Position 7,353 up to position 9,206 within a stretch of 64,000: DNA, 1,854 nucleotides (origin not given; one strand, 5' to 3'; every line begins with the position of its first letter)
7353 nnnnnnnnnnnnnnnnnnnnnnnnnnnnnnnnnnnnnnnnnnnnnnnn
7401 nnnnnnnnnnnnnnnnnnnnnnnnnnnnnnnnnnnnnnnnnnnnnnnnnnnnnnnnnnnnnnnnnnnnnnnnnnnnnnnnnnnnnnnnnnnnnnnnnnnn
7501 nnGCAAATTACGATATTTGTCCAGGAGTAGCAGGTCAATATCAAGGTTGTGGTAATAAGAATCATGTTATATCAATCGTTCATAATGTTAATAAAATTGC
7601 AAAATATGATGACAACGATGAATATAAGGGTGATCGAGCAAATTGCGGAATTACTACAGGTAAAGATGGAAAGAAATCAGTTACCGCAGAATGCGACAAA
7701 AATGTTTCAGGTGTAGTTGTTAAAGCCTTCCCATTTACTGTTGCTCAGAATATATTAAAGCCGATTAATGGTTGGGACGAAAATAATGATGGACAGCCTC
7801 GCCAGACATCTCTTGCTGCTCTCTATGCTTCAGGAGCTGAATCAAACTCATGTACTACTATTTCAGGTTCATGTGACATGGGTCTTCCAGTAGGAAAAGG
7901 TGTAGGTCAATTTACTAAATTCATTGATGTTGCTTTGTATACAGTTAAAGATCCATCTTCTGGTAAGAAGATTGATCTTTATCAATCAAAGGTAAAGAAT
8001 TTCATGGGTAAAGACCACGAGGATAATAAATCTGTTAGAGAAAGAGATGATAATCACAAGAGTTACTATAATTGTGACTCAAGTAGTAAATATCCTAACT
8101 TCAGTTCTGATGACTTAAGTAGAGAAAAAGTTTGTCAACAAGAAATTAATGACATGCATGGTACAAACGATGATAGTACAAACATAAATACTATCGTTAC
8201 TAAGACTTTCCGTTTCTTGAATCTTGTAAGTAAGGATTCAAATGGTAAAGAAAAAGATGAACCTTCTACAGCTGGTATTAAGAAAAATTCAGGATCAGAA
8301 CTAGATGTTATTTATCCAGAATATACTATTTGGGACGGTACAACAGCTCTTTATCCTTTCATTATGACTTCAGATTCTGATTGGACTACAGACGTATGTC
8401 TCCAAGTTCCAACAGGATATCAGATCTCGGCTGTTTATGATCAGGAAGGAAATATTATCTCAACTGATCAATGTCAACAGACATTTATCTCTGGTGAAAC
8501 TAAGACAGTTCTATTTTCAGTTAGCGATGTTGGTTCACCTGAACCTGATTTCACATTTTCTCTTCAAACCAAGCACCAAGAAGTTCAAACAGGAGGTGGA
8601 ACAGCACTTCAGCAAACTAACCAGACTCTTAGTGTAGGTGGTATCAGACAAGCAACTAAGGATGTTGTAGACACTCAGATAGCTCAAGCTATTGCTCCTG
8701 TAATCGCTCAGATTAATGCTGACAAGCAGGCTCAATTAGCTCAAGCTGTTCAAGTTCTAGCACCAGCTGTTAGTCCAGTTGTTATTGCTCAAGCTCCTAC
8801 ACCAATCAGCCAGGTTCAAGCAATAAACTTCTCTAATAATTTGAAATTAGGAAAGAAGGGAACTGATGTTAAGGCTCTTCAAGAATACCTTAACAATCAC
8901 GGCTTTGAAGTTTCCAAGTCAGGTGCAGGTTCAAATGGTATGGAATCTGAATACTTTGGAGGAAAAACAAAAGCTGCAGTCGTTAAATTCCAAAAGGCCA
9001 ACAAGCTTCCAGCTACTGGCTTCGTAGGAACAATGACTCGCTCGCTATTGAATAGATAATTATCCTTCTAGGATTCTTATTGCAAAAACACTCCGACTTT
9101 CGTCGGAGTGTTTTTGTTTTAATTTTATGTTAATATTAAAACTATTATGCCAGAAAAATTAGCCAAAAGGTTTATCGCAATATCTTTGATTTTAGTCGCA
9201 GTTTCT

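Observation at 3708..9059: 1783-aa surface protein with NHL propeller, Ig-like and peptidoglycan-binding domains and a recent internal tandem duplication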

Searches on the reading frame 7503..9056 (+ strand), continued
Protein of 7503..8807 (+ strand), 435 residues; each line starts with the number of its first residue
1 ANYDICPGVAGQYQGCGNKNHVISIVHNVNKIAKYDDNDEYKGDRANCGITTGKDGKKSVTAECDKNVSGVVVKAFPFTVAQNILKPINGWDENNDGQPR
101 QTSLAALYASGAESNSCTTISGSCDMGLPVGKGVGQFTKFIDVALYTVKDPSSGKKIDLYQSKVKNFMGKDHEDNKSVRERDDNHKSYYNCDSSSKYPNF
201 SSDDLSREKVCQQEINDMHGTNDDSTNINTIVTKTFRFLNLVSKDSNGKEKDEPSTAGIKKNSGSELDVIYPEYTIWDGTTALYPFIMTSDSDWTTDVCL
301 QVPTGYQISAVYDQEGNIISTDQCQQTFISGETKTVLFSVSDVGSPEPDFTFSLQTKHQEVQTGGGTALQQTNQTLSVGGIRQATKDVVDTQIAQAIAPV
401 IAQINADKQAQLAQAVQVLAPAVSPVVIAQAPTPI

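Call 77: search_protein_families(library=ncbifam, proteins=[L090:11312-12952:-, L090:14711-15928:-, L090:19096-20412:-, L108:11675-12766:+, L108:13540-14502:+, L108:15101-16408:+, L108:122-2464:+, L102:473-1843:+, L102:3343-4788:-, L102:5401-6480:+], max_evalue=0.00001)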
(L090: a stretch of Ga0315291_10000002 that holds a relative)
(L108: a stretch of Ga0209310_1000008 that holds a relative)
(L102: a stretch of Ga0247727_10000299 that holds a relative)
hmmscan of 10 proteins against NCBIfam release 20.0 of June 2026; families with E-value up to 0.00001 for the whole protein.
L090:11312-12952:- (546 aa): 14 families
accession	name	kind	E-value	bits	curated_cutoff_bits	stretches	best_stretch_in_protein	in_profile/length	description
NF001100.0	PRK00133.1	equivalog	1.1e-166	556.3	587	1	1-538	17-544/676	methionine--tRNA ligase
TIGR00398.1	metG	equivalog_domain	6.3e-149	497.1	336.35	1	1-524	11-528/530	methionine--tRNA ligase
NF008900.0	PRK12267.1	equivalog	2e-84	284.3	598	1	1-535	16-521/648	methionine--tRNA ligase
NF008859.0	PRK11893.2-1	equivalog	7.5e-35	120.8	553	1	1-364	14-376/498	methionine--tRNA ligase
NF008860.0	PRK11893.2-2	equivalog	2e-34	119.5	761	2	269-489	328-543/583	methionine--tRNA ligase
NF008863.0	PRK11893.2-5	equivalog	1.1e-24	86.9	551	1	1-530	17-519/531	methionine--tRNA ligase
TIGR00422.1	valS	equivalog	6.7e-16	57.5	612.1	1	314-489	523-695/863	valine--tRNA ligase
TIGR00396.1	leuS_bact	equivalog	4.3e-13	48.3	548.4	1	15-136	54-180/843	leucine--tRNA ligase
TIGR00392.1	ileS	equivalog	5.7e-11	41.3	621.4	1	311-491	605-787/861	isoleucine--tRNA ligase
NF008861.0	PRK11893.2-3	equivalog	1.1e-10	40.8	633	1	1-362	17-381/496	methionine--tRNA ligase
NF004349.1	PRK05729.1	equivalog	8.9e-10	37.4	704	1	272-493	494-683/860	valine--tRNA ligase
NF009687.0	PRK13208.1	equivalog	2.9e-09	35.7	738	0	311-491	528-703/801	valine--tRNA ligase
NF008957.0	PRK12300.1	subfamily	3.6e-08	31.9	677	1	274-493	586-779/946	leucine--tRNA ligase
TIGR00395.1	leuS_arch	equivalog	8.9e-06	24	648.5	1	273-494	579-777/938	leucine--tRNA ligase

L090:14711-15928:- (405 aa): 1 family
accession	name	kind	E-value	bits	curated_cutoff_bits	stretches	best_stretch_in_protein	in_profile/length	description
TIGR04247.1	NosD_copper_fam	subfamily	6.4e-15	54.6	300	1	121-243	207-324/377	nitrous oxide reductase family maturation protein NosD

L090:19096-20412:- (438 aa): 0 families

L108:11675-12766:+ (364 aa): 13 families
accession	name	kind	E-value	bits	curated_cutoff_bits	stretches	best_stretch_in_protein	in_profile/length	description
NF040682.1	PorA_Arch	equivalog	2.7e-129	431.5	550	1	3-362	4-367/387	pyruvate synthase subunit PorA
NF006233.0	PRK08367.1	equivalog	8.8e-105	350.8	625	1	1-362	3-368/394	pyruvate ferredoxin oxidoreductase subunit alpha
NF006232.0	PRK08366.1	equivalog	8e-96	321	646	1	2-361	7-369/394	2-ketoisovalerate ferredoxin oxidoreductase subunit alpha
NF007201.0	PRK09622.1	equivalog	2.4e-88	296.8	590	1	5-362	13-374/405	2-oxoacid:ferredoxin oxidoreductase subunit alpha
NF045791.1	OxalOxredalpha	equivalog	2.8e-74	250.5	500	1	2-360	4-369/395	oxalate oxidoreductase subunit alpha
NF045764.1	PhenlGlyoxDHPadG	equivalog_domain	2.9e-74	250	700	1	5-361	5-374/398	NADH-dependent phenylglyoxylate dehydrogenase subunit alpha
TIGR02176.1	pyruv_ox_red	equivalog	6.7e-48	163.3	911.35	1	4-360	3-372/1167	pyruvate:ferredoxin (flavodoxin) oxidoreductase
NF005507.0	PRK07119.1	subfamily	1.5e-36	126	399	1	2-348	4-333/352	3-methyl-2-oxobutanoate dehydrogenase subunit VorB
NF006412.0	PRK08659.1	equivalog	1.3e-34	120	411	1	3-359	6-369/378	2-oxoacid:acceptor oxidoreductase subunit alpha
TIGR03710.1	OAFO_sf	subfamily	7.2e-33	114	482.75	1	4-331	195-537/561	2-oxoacid:acceptor oxidoreductase subunit alpha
NF007206.0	PRK09627.1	equivalog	9.7e-23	80.7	579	1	7-334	8-347/375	2-oxoglutarate synthase subunit alpha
NF041170.1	Oxoac_fdxalpha_Archa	equivalog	3.8e-21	75.1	800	1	21-361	254-617/636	2-oxoacid:ferredoxin oxidoreductase subunit alpha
TIGR03336.1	IOR_alpha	equivalog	2.4e-14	52.6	650.9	1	1-317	1-288/595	indolepyruvate ferredoxin oxidoreductase subunit alpha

L108:13540-14502:+ (321 aa): 10 families
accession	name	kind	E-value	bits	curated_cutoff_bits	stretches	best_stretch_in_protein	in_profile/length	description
NF008819.1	PRK11865.1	equivalog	5.1e-95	318.2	405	1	3-299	7-292/300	pyruvate synthase subunit PorB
NF008818.0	PRK11864.1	subfamily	1.8e-78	263.7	405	1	4-294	8-283/300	3-methyl-2-oxobutanoate dehydrogenase subunit beta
NF045792.1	OxalOxredbeta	equivalog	1.4e-69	234.5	590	1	3-303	10-303/311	oxalate oxidoreductase subunit beta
NF045766.1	PhenlGlyoxDHPadI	equivalog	1.2e-52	179.2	700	1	7-293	149-427/443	NADH-dependent phenylglyoxylate dehydrogenase subunit beta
TIGR02176.1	pyruv_ox_red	equivalog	2.2e-20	72.2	911.35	1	77-283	929-1140/1167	pyruvate:ferredoxin (flavodoxin) oxidoreductase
NF008820.0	PRK11866.1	equivalog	2.4e-18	66.6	402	1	100-220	87-202/287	2-oxoacid ferredoxin oxidoreductase subunit beta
TIGR02177.1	PorB_KorB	subfamily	2.9e-17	63.1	261.9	1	99-220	72-188/286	2-oxoacid:acceptor oxidoreductase, beta subunit, pyruvate/2-ketoisovalerate family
NF041171.1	Oxoac_fdxbeta_Archa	equivalog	2.2e-13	50.1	423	1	100-221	75-191/296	2-oxoacid:ferredoxin oxidoreductase subunit beta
NF008821.0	PRK11869.1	equivalog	1.6e-11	43.6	438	1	99-220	83-201/286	2-oxoacid ferredoxin oxidoreductase subunit beta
NF007207.0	PRK09628.1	equivalog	2.3e-09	37.3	364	1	100-219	88-202/277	2-oxoglutarate ferredoxin oxidoreductase subunit beta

L108:15101-16408:+ (436 aa): 2 families
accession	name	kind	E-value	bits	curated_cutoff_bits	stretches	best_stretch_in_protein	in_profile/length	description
TIGR01060.2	eno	equivalog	9.6e-191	634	300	1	4-432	1-422/425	phosphopyruvate hydratase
NF006223.0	PRK08350.1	equivalog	8.5e-19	68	624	1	2-272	2-249/341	hypothetical protein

L108:122-2464:+ (781 aa): 23 families
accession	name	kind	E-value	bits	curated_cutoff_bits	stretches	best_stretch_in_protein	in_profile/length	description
TIGR00580.2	mfd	equivalog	1.6e-257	857.4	800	1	23-711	213-906/907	transcription-repair coupling factor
NF007966.0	PRK10689.1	equivalog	2.1e-191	638.4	1329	1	109-714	473-1081/1148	transcription-repair coupling factor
NF008168.0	PRK10917.2-2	equivalog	3.2e-112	376.3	718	1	221-604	350-740/795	ATP-dependent DNA helicase RecG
NF008165.0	PRK10917.1-3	equivalog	1.7e-111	373.8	711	1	214-604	242-637/692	ATP-dependent DNA helicase RecG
TIGR00643.1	recG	equivalog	1.2e-108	364.5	659.4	1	211-603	211-609/629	ATP-dependent DNA helicase RecG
NF008163.0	PRK10917.1-1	equivalog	2.4e-94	317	796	1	210-604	242-645/692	ATP-dependent DNA helicase RecG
NF008170.0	PRK10917.2-4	equivalog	5.7e-94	315.6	975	1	226-601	390-770/826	ATP-dependent DNA helicase RecG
NF008164.0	PRK10917.1-2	equivalog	7.5e-93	312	785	1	223-602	263-646/704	ATP-dependent DNA helicase RecG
NF008166.0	PRK10917.1-4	equivalog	2.4e-88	297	864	1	221-601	261-655/705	ATP-dependent DNA helicase RecG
NF008167.0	PRK10917.2-1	equivalog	6.8e-77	259.2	995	2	226-449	274-516/744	ATP-dependent DNA helicase RecG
NF008169.0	PRK10917.2-3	equivalog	1.8e-50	172.1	555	1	225-602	218-584/610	ATP-dependent DNA helicase RecG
TIGR00595.1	priA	equivalog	1.9e-16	59.7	230.35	1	261-377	1-112/509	replication restart helicase PriA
NF004067.0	PRK05580.1-4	equivalog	3.5e-16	58.7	763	1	192-379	165-339/737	primosomal protein N'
NF004066.1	PRK05580.1-3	equivalog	5e-16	58.1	813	1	184-377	203-386/788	primosomal protein N'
NF004070.0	PRK05580.2-2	equivalog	5.2e-16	58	921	1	200-377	164-332/729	primosomal protein N'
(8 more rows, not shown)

L102:473-1843:+ (457 aa): 69 families (the best 25 are shown)
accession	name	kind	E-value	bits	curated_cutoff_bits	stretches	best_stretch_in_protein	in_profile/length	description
NF004426.0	PRK05769.1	equivalog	1.9e-90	303.8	552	1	35-435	5-438/441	acetyl ornithine aminotransferase family protein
NF005993.0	PRK08117.1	subfamily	6e-81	272.2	574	1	71-437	30-430/433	aspartate aminotransferase family protein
TIGR00707.1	argD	subfamily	6.8e-76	255.5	410.05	1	71-434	14-380/381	acetylornithine/succinylornithine family transaminase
NF002325.0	PRK01278.1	subfamily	1.3e-69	234.8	372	1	72-438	19-390/395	acetylornithine transaminase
NF002874.0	PRK03244.1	equivalog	2.7e-64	217.4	457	1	68-435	27-393/399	acetylornithine transaminase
TIGR03251.1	LAT_fam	equivalog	2.3e-63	214.2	520.8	1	72-434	25-432/433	L-lysine 6-transaminase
NF002797.0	PRK02936.1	equivalog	5.5e-62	209.7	496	1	72-435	17-378/385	acetylornithine transaminase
TIGR00700.1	GABAtrnsam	equivalog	7.7e-59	199.4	506.65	1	53-434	3-418/420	4-aminobutyrate--2-oxoglutarate transaminase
NF005376.0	PRK06918.1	equivalog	4.5e-58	196.7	676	1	37-440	7-447/451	4-aminobutyrate--2-oxoglutarate transaminase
TIGR01885.1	Orn_aminotrans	equivalog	1.8e-57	194.9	378.4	1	59-434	13-401/402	ornithine--oxo-acid transaminase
TIGR00699.1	GABAtrns_euk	equivalog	3.4e-57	194.2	567.15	2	174-430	179-460/464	4-aminobutyrate--2-oxoglutarate transaminase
NF003273.0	PRK04260.1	equivalog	1.7e-56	191.5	616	1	72-434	17-375/376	acetylornithine transaminase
NF004714.0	PRK06058.1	subfamily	4.3e-56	190.4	639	1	37-435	13-445/447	4-aminobutyrate--2-oxoglutarate transaminase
NF045491.1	LysJ_Sulfobales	equivalog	5.9e-53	180.1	700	1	72-440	16-383/386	[LysW]-aminoadipate semialdehyde/glutamate semialdehyde transaminase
NF053554.1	prodigi_MAP_PigE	equivalog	1.2e-52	179.4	850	1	72-385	406-730/837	prodigiosin MAP biosynthesis aminotransferase PigE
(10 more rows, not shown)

L102:3343-4788:- (481 aa): 6 families
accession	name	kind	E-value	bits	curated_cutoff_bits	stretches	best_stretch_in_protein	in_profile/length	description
TIGR02717.1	AcCoA-syn-alpha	equivalog_domain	1.6e-142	475.3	567.15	1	41-480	1-446/447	acetate--CoA ligase alpha subunit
NF045492.1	HydPropCoALig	equivalog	5.4e-119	398.5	1300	1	38-469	245-685/700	3-hydroxypropionate--CoA ligase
NF045494.1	AcCoALig_Archglob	equivalog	5.6e-103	345.6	1200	1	39-479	216-661/665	acetate--CoA ligase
NF045493.1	HydDutCoALig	equivalog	4.9e-91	306.3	1300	1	43-479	5-448/698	4-hydroxybutyrate--CoA ligase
NF004230.0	PRK05678.1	equivalog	2.1e-13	50.1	336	1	85-320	47-283/291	succinate--CoA ligase subunit alpha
TIGR01019.1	sucCoAalpha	subfamily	1.8e-12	47.3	353.2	1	85-320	45-281/286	succinate--CoA ligase subunit alpha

L102:5401-6480:+ (360 aa): 7 families
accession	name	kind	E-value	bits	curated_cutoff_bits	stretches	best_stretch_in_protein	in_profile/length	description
NF002160.0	PRK00984.2-5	equivalog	3.6e-62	210.7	428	1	2-359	4-388/395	tRNA pseudouridine(13) synthase TruD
TIGR00094.1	tRNA_TruD_broad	equivalog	4.3e-60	204.2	172.2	1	2-358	22-406/413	tRNA pseudouridine(13) synthase TruD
NF002156.0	PRK00984.2-1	equivalog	3e-47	161.5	583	1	1-358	1-384/389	tRNA pseudouridine(13) synthase TruD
NF002158.0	PRK00984.2-3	equivalog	3.1e-36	125.5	654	2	128-252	177-306/449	tRNA pseudouridine(13) synthase TruD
NF002154.0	PRK00984.1-3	equivalog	2.6e-20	72.6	469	1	4-156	22-183/368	tRNA pseudouridine(13) synthase TruD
NF002153.0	PRK00984.1-2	equivalog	2.2e-18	65.9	413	1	3-146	21-175/353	tRNA pseudouridine(13) synthase TruD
NF002155.0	PRK00984.1-4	equivalog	5.6e-15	55.1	445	1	2-145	19-172/349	tRNA pseudouridine(13) synthase TruD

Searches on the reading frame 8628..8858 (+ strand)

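Call 59: search_protein_families(library=pfam, proteins=[window:8628-8858:+], max_evalue=10)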
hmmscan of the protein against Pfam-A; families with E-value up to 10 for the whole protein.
window:8628-8858:+ (77 aa): 2 families
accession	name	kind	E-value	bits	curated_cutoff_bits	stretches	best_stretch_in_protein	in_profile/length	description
PF18049.7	DNA_pol_P_Exo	-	0.045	13.7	27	1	9-53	9-52/219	DNA polymerase nu pseudo-exo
PF19531.4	DUF6058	-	0.15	12.7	25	1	9-51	61-104/126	Family of unknown function (DUF6058)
